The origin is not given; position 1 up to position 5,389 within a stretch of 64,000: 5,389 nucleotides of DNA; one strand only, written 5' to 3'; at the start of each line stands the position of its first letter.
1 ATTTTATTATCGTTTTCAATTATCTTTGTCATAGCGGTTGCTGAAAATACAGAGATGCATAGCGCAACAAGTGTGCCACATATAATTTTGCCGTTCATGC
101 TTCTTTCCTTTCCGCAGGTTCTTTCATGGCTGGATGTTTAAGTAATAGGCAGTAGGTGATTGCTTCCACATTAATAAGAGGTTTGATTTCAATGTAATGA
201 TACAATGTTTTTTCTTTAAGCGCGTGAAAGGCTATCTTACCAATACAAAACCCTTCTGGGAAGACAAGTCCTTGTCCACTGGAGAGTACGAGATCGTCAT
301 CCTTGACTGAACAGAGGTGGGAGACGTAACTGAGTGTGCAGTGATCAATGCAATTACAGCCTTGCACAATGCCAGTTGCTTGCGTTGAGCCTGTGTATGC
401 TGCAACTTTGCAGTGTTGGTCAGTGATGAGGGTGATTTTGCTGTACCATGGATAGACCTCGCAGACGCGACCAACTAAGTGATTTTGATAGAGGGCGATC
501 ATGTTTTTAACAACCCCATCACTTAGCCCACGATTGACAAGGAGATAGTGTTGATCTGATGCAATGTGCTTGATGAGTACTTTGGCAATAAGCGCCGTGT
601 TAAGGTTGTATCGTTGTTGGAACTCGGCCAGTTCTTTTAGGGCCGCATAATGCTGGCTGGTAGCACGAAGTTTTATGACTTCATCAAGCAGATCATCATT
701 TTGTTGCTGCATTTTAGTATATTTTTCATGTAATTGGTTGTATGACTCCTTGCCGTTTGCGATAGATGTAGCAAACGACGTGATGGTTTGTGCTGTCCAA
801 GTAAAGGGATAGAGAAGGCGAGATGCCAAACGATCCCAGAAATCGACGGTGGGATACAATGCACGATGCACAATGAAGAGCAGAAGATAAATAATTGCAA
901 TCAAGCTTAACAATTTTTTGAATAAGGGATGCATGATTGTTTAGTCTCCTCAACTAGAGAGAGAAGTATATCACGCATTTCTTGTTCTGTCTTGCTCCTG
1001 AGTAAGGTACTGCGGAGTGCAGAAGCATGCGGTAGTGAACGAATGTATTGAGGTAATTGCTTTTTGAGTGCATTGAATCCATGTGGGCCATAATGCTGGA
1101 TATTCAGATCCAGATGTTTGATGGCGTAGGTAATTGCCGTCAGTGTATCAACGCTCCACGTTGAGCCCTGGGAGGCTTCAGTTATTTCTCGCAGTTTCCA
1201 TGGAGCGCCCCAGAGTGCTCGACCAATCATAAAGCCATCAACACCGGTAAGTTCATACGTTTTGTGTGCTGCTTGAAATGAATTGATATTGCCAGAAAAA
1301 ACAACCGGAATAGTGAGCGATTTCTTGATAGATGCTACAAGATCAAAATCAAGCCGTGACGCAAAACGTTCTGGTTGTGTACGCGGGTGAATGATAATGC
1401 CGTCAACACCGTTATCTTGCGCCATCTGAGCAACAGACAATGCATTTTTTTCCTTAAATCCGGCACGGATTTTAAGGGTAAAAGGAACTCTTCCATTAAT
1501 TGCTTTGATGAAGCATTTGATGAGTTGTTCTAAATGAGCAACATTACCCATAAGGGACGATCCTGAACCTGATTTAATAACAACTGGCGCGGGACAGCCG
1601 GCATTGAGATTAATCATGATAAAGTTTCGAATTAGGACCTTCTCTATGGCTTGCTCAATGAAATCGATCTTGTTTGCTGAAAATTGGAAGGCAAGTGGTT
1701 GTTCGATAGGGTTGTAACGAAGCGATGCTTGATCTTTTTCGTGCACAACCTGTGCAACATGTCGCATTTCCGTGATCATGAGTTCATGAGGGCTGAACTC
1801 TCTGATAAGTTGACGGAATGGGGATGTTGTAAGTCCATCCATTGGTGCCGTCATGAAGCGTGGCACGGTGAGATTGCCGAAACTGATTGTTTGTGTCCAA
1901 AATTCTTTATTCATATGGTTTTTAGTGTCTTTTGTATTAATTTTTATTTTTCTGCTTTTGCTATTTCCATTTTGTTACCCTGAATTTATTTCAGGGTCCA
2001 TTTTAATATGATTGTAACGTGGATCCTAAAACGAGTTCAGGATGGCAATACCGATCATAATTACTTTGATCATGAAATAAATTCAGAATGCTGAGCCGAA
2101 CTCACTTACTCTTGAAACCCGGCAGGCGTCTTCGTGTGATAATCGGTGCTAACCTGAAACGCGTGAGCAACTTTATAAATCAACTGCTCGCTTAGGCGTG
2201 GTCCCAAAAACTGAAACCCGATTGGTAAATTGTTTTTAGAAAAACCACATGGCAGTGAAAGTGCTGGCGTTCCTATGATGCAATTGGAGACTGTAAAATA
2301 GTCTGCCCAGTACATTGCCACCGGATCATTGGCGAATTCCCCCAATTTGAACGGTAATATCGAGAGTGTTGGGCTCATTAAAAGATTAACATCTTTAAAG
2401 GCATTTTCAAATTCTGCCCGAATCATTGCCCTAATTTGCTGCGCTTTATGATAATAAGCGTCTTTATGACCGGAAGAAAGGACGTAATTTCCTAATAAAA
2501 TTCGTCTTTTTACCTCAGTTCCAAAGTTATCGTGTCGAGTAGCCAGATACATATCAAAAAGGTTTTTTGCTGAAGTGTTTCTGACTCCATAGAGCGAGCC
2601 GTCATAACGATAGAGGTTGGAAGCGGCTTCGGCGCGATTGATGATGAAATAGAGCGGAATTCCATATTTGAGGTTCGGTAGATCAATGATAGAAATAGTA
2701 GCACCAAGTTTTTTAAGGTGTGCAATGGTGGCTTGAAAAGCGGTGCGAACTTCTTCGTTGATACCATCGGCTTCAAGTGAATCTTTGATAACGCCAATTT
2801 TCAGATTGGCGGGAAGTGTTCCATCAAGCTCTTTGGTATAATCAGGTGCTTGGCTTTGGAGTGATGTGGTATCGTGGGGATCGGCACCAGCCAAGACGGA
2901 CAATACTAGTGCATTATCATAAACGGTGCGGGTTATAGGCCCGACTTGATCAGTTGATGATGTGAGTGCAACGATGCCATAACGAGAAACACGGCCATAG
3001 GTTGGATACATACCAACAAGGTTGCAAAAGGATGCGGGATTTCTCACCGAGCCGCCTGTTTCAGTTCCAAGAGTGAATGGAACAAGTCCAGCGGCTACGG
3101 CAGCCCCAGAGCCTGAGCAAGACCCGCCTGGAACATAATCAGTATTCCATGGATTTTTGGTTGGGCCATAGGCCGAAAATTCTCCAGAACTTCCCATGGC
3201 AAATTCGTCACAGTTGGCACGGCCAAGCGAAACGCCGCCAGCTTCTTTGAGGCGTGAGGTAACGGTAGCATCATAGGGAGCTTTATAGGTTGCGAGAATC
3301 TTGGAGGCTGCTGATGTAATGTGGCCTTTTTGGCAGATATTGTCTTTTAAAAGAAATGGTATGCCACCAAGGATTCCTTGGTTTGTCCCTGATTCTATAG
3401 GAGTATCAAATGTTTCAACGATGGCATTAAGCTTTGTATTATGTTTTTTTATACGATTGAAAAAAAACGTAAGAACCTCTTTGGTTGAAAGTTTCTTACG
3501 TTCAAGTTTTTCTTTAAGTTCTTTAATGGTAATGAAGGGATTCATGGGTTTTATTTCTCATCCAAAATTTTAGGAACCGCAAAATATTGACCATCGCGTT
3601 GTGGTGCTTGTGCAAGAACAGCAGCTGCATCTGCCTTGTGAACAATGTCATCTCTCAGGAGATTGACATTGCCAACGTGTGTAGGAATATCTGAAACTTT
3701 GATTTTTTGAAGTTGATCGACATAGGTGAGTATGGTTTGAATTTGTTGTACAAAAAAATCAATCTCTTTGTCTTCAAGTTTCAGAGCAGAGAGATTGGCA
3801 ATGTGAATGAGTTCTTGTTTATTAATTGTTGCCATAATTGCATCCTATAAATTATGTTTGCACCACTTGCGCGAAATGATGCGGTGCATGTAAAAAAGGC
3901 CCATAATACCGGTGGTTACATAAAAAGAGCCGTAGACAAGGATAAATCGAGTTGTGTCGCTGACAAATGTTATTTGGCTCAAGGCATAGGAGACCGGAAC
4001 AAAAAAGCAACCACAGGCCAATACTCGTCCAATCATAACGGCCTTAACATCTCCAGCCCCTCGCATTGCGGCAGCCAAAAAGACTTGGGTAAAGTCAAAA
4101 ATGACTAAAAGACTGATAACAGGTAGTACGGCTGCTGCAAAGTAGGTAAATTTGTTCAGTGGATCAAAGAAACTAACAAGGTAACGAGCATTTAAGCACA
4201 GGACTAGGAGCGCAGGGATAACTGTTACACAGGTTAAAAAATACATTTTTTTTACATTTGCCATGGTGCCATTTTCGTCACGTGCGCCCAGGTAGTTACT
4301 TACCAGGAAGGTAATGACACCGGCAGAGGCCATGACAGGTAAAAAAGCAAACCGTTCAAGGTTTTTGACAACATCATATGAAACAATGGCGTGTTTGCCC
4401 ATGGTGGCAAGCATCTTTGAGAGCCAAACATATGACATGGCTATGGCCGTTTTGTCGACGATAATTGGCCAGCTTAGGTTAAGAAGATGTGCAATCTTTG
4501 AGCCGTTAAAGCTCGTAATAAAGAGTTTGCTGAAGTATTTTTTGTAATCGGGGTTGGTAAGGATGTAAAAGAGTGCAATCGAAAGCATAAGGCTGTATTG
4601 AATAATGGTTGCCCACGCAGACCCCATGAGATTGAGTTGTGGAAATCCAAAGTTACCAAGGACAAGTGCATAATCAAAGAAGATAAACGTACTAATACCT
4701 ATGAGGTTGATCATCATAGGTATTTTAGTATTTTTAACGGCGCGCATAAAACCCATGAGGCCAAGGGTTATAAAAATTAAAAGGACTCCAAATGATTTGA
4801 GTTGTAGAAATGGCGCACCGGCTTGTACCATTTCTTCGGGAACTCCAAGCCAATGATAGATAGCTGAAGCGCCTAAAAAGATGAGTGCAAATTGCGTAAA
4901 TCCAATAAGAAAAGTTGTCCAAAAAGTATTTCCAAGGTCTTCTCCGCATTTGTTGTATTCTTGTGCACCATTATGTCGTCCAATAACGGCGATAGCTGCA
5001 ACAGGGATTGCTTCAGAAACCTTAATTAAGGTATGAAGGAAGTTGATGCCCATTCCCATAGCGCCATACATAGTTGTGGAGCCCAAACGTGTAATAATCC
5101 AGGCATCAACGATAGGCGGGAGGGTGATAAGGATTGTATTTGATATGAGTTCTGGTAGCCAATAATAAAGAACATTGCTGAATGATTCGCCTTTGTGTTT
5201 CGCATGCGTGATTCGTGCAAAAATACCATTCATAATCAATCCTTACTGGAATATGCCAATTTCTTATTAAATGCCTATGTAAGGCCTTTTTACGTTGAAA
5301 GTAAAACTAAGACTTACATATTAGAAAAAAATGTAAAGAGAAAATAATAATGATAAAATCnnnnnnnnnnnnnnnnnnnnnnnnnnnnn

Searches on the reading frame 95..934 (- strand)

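Call 102: search_protein_families(library=pfam, proteins=[window:95-934:-], max_evalue=0.0001)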
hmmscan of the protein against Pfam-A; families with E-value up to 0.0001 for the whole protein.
window:95-934:- (279 aa): 1 family
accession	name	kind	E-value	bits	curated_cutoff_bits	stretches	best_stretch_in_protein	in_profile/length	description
PF04085.20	MreC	-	5e-30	104.7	28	1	123-265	5-146/147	Rod shape-determining protein MreC, barrel core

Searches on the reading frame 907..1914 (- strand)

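Call 102: search_protein_families(library=pfam, proteins=[window:907-1914:-], max_evalue=0.0001)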
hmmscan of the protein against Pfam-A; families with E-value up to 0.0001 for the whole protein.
window:907-1914:- (335 aa): 2 families
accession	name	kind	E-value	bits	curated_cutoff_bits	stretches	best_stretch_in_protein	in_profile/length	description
PF01207.24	Dus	-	1e-58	199.3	20.4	1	22-316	2-301/311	Dihydrouridine synthase (Dus)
PF00701.28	DHDPS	-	5.9e-05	22.4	22.1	0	88-174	17-101/289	Dihydrodipicolinate synthetase family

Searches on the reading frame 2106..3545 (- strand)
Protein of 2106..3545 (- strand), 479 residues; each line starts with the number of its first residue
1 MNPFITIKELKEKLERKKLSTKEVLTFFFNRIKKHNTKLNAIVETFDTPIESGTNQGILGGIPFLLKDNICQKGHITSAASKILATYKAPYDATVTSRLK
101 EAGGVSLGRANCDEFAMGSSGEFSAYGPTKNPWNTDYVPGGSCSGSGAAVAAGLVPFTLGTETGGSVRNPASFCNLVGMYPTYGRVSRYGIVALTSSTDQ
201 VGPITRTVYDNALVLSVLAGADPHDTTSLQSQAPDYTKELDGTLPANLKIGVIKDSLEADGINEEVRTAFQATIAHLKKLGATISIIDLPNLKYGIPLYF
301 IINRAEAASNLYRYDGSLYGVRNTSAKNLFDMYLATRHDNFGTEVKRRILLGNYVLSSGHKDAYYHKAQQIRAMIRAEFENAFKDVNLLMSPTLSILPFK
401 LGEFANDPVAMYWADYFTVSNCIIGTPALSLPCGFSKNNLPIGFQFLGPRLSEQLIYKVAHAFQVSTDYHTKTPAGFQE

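Call 102: search_protein_families(library=pfam, proteins=[window:2106-3545:-], max_evalue=0.0001)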
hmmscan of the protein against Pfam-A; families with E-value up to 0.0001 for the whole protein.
window:2106-3545:- (479 aa): 1 family
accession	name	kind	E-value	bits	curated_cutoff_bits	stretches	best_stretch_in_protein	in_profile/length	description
PF01425.27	Amidase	-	1.9e-131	439.6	27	1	23-455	1-443/445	Amidase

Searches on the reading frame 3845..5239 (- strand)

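Call 102: search_protein_families(library=pfam, proteins=[window:3845-5239:-], max_evalue=0.0001)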
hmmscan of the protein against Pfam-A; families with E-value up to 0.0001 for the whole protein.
window:3845-5239:- (464 aa): 1 family
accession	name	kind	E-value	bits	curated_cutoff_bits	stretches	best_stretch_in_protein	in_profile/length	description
PF01554.23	MatE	-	5.5e-29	101.4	24.9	2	35-190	6-160/161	MatE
